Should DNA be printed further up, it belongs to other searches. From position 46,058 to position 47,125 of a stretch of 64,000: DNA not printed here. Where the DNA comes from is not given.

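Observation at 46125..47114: Orphan m5C methyltransferase gene carries a second 255-codon frame that also reads as methyltransferase-like protein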

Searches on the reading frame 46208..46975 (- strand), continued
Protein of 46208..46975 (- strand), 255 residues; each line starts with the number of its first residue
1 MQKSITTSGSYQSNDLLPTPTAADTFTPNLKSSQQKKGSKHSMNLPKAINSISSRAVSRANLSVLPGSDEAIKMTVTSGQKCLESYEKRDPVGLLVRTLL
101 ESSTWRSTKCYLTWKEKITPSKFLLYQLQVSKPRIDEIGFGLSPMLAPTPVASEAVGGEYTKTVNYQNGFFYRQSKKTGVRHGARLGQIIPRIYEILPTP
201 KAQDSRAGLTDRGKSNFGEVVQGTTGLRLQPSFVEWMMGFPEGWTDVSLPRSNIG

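Call 58: predict_structure(alignment_id=A2)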
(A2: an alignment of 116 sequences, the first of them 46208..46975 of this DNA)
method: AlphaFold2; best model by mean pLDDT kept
length: 255 residues; sequences in the alignment: 116
mean_pLDDT: 61.5   pTM: 0.30
mean pLDDT of the five models: 61.5, 61.3, 60.0, 59.2, 57.7
residues with pLDDT >= 90: 3; 70-90: 78; 50-70: 114; < 50: 60
segments of 3 or more residues with pLDDT < 50: 1-3, 8-16, 29-31, 52-59, 102-104, 137-146, 152-157, 252-255
pLDDT, mean of each block of 10 residues (from residue 1): 44 48 53 53 54 48 67 68 60 58 52 75 76 52 45 50 76 79 76 70 55 57 62 89 79 49
secondary structure, 60 per line:
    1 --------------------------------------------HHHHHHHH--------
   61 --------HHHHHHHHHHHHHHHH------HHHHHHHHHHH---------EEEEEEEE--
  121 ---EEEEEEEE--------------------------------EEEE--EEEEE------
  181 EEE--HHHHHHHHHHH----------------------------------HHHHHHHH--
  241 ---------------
elements in order: H45-52 H69-84 H91-101 E111-118 E124-131 E164-167 E170-174 E181-183 H186-196 H231-238

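Call 77: search_dna_similar(query=L165:758-1342:+, collection=phages, mode=protein, max_rows=30, rows=spread)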
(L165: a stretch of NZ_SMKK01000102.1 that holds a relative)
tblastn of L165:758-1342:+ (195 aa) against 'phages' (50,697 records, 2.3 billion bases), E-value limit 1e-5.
Records with a match: 320; places in all: 326; records where one place covers at least 80% of the query: 26.
Best place of each record, by identity: <60% 320.
By first word of the organism name: Mycobacterium 243; Gordonia 27; Arthrobacter 19; Streptomyces 12; Propionibacterium 6; Salmonella 4; Rhodococcus 2; Caudoviricetes 2; Synechococcus 1; Microcystis 1; and 3 more.
By host as written in the record: Mycobacterium smegmatis mc2 155 184; Mycobacterium smegmatis mc#155 26; Gordonia terrae 3612 25; Mycobacterium smegmatis mc2155 14; Arthrobacter sp. ATCC 21022 9; - 5; Arthrobacter globiformis B-2979 5; Streptomyces griseus ATCC 10137 5; and 30 more.
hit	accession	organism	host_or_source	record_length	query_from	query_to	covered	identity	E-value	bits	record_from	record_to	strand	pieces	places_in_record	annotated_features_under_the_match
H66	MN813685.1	Gordonia phage Gudmit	Gordonia terrae 3612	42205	4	195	98%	40.6%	3e-21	96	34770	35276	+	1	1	58: DNA methylase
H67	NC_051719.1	Mycobacterium phage WillSterrel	Mycobacterium smegmatis mc2 155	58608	12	138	65%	47.3%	1e-8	115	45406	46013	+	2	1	DNA methyltransferase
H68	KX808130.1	Mycobacterium phage Broseidon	Mycobacterium smegmatis mc2 155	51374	4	136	68%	39.6%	6e-8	57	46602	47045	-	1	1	DNA methylase (x2)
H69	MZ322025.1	Mycobacterium phage Ulysses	Mycobacterium smegmatis mc#155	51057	4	136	68%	38.9%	3e-7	56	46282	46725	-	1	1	78: DNA methylase | 77: DNA methylase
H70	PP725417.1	Mycobacterium phage Lunsford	Mycobacterium smegmatis mc#155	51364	4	136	68%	38.9%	3e-7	56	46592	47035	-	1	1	79: DNA methyltransferase | 78: DNA methyltransferase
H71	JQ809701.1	Mycobacterium phage Flux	Mycobacterium smegmatis mc2 155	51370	4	136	68%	38.9%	3e-7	56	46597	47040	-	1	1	80: DNA methylase | 79: DNA methylase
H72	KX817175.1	Mycobacterium phage Albee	Mycobacterium smegmatis mc2 155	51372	4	136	68%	38.9%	3e-7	56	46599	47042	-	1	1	DNA methylase (x2)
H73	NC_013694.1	Mycobacterium phage Peaches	Mycobacterium smegmatis mc2 155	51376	4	136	68%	38.9%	3e-7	56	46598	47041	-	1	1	77: DNA methyltransferase | 76: DNA methyltransferase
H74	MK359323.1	Mycobacterium phage Baby16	Mycobacterium smegmatis mc2 155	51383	4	136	68%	38.9%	3e-7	56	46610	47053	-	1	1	79: DNA methylase | 78: DNA methylase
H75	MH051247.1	Mycobacterium phage Annyong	Mycobacterium smegmatis mc2 155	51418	4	136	68%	38.9%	3e-7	56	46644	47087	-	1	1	78: DNA methylase | 77: DNA methylase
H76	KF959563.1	Mycobacterium phage Obama12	Mycobacterium smegmatis mc2 155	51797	4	136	68%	38.9%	3e-7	56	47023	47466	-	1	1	80: DNA methylase | 79: DNA methylase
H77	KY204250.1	Mycobacterium phage Kratark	Mycobacterium smegmatis mc2 155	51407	4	136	68%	38.9%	3e-7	56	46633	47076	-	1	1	78: DNA methylase | 77: DNA methylase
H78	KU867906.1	Mycobacterium phage Romney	Mycobacterium smegmatis mc2 155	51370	4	136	68%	38.9%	6e-7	54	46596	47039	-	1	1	DNA methylase (x2)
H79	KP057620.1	Mycobacterium phage HamSlice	Mycobacterum smegmatis mc2 155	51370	4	136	68%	38.3%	1e-6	54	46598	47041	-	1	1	DNA methylase | hypothetical protein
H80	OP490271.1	Mycobacterium phage Ritam007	Mycolicobacterium smegmatis mc^2 155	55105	34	195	83%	30.7%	1e-6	53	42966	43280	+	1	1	DNA methylase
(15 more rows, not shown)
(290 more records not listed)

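Call 78: get_annotated_region(hit=H73, flank=1200)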
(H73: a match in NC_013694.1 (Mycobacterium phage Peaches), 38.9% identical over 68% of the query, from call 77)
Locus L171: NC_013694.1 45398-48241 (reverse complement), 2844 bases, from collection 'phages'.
description: Mycobacterium phage Peaches, complete genome.
organism: Mycobacterium phage Peaches (NCBI taxid 2919546)
taxonomy: Viruses; Duplodnaviria; Heunggongvirae; Uroviricota; Caudoviricetes; Backyardiganvirus; Backyardiganvirus peaches
host: Mycobacterium smegmatis mc2 155; source: soil; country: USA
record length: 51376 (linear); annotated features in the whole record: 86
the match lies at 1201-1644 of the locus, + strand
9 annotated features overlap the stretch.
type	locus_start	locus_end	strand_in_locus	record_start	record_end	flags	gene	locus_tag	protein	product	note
CDS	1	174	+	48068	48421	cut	81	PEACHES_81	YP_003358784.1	hypothetical protein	gp81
CDS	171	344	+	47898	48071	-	80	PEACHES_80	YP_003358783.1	hypothetical protein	gp80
CDS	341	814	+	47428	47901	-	79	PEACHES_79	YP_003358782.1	hypothetical protein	gp79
CDS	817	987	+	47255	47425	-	78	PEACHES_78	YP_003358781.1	HNH endonuclease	gp78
CDS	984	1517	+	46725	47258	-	77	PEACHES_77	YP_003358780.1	DNA methyltransferase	gp77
CDS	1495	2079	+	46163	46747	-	76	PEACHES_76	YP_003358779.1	DNA methyltransferase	gp76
CDS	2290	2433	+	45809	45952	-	75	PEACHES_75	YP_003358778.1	hypothetical protein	gp75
CDS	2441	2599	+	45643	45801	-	74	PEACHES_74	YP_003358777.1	hypothetical protein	gp74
CDS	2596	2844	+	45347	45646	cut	73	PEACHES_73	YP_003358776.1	site-specific recombination directionality factor RDF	gp73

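Call 79: get_annotated_region(hit=H66, flank=1200)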
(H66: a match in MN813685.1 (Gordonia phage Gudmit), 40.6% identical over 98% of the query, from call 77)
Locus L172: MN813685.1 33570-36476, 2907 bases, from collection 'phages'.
description: Gordonia phage Gudmit, complete genome.
organism: Gordonia phage Gudmit (NCBI taxid 2686225)
taxonomy: Viruses; Duplodnaviria; Heunggongvirae; Uroviricota; Caudoviricetes
host: Gordonia terrae 3612; source: soil; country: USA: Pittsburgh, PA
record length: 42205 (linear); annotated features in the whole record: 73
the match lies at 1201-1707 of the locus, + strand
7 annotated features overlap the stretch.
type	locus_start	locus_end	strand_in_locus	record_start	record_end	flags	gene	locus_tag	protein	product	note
CDS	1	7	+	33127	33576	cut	53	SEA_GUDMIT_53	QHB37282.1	hypothetical protein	-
CDS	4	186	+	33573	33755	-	54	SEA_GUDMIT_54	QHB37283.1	hypothetical protein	-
CDS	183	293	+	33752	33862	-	55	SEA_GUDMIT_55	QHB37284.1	hypothetical protein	-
CDS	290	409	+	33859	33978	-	56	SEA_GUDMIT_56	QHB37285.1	hypothetical protein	-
CDS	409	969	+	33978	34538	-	57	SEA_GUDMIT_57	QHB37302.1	HNH endonuclease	-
CDS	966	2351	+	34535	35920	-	58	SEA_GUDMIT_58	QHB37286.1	DNA methylase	-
CDS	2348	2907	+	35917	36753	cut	59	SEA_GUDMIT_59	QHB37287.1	hypothetical protein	-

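Call 80: search_protein_representatives(alignment_id=A2)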
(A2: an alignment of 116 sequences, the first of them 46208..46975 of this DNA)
Query: 116 sequences, 242 profile positions. Proteins with E-value up to 0.001 (for the whole library): 44240; up to 1e-10: 26884; up to 1e-30: 3868. The best 150 are listed.
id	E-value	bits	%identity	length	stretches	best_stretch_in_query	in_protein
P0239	1.5e-87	309.6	-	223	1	11-220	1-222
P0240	6.0e-86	304.4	-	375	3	15-193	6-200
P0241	5.4e-84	298.0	-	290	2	11-162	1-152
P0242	3.2e-81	288.9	-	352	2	6-183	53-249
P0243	9.7e-81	287.3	-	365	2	8-183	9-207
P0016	2.2e-80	286.1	-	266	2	9-175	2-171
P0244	2.3e-80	286.1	-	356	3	6-156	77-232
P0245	4.1e-80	285.3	-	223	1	11-220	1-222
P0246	1.2e-79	283.8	-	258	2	16-162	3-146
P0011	1.2e-79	283.7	-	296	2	7-220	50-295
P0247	3.6e-79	282.2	-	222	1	11-225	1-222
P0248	4.6e-79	281.8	-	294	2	9-162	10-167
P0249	1.4e-78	280.2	-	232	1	7-231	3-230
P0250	4.1e-78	278.7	-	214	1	12-219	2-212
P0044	4.6e-78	278.5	-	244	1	17-236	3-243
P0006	1.9e-73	263.4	-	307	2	18-222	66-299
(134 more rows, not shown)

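Call 91: search_dna_similar(query=window:46208-46975:-, collection=plasmids, mode=protein, max_rows=25, max_evalue=0.001)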
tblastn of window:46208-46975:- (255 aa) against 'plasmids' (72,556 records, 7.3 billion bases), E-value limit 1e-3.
Records with a match: 11; places in all: 12; records where one place covers at least 80% of the query: 0.
Best place of each record, by identity: <60% 11.
By first word of the organism name: Bacillus 6; Paenibacillus 2; Bacteroides 2; Lacticaseibacillus 1.
By predicted mobility (MOB-suite, as given by PLSDB): non-mobilizable 10; conjugative 1.
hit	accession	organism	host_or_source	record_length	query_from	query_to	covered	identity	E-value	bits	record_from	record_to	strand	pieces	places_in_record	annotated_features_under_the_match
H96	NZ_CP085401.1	Bacillus tropicus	single cell,soil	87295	60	247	74%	43.4%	2e-25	112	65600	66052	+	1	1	dcm: DNA (cytosine-5-)-methyltransferase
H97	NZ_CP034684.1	Bacillus sp. BD59S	Chromosomal DNA, plasmid DNA,soil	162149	60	247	74%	42.3%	1e-24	109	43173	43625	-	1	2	dcm: DNA (cytosine-5-)-methyltransferase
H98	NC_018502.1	Bacillus thuringiensis HD-771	-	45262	58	247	75%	37.3%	7e-24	107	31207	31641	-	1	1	dcm: DNA (cytosine-5-)-methyltransferase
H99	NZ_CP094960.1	Lacticaseibacillus paracasei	Homo sapiens,single cell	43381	58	247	75%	35.6%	1e-19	95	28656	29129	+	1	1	dcm: DNA (cytosine-5-)-methyltransferase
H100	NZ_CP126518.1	Bacillus toyonensis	bacterial isolate,warm, humid forested ...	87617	64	247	72%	31.5%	8e-13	75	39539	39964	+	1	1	DNA cytosine methyltransferase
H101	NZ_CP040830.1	Paenibacillus polymyxa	Potato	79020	60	207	58%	39.2%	7e-19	93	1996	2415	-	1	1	DNA cytosine methyltransferase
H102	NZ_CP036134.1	Bacillus mycoides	cell culture,soil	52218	64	247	72%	31.0%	4e-11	70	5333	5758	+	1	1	DNA cytosine methyltransferase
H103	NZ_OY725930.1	Bacteroides finegoldii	-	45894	53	245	76%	27.6%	5e-11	70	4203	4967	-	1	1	hypothetical protein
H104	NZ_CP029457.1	Bacillus cereus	Chives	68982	79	247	66%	30.8%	8e-11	69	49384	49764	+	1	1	DNA cytosine methyltransferase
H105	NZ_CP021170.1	Paenibacillus bovis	mixed culture,yak milk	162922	44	145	40%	50.0%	6e-18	90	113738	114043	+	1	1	none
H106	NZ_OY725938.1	Bacteroides finegoldii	-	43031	50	245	77%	23.4%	4e-4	49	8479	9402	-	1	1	hypothetical protein | DNA cytosine methyltransferase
